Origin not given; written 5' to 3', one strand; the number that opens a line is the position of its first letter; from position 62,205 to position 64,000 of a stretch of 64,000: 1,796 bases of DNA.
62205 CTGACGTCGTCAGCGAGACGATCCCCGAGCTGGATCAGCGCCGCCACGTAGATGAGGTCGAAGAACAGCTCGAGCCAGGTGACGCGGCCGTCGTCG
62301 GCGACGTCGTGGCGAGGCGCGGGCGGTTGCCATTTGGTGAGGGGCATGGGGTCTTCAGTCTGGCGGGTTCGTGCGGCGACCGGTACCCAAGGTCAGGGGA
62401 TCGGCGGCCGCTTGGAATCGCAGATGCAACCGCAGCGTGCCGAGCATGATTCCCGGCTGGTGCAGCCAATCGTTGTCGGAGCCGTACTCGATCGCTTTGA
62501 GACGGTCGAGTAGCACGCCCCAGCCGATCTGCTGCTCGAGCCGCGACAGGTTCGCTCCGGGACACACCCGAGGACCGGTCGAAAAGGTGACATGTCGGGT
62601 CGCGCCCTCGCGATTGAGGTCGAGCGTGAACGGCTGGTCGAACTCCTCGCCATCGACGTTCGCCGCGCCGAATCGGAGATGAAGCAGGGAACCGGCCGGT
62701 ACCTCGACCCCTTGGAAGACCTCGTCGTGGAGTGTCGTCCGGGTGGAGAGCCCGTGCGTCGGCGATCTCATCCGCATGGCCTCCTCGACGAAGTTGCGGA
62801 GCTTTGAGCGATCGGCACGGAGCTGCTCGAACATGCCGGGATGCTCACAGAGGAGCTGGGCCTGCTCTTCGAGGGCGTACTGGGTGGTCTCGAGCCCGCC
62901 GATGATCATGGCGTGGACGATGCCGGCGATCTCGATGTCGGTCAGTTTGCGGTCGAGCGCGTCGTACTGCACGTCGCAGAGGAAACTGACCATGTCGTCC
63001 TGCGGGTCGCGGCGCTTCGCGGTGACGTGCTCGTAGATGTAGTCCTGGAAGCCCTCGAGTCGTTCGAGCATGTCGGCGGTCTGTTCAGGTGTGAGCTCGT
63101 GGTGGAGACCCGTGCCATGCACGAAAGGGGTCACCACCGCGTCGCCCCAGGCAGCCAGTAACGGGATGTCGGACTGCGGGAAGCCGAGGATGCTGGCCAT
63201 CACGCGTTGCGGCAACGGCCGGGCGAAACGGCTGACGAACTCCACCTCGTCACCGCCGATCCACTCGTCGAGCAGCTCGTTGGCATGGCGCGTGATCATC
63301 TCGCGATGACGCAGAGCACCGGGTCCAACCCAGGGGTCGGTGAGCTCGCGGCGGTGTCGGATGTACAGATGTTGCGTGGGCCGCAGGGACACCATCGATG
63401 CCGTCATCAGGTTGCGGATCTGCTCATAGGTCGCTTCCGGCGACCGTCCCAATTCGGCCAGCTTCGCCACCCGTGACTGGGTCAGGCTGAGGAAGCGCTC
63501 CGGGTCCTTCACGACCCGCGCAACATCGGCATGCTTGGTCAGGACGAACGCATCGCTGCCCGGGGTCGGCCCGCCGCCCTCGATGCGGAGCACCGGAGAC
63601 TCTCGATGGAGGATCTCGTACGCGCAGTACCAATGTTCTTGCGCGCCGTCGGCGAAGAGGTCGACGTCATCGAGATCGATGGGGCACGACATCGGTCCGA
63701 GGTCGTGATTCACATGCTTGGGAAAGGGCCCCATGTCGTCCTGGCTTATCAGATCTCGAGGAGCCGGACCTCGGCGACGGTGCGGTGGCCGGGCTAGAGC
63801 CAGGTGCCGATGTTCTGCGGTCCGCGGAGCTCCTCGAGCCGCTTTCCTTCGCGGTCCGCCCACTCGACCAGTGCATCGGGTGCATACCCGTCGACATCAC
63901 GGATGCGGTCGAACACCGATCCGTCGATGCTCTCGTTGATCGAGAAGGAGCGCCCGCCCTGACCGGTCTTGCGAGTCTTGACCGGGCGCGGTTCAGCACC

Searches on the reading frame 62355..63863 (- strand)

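Call 69: search_protein_families(library=pfam, proteins=[window:62355-63863:-], max_evalue=0.00001)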
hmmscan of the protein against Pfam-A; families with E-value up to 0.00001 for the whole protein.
window:62355-63863:- (502 aa): 1 family
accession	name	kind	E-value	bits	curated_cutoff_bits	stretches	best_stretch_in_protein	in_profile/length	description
PF00067.27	p450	-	3.1e-19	69.5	22.8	1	270-478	214-457/462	Cytochrome P450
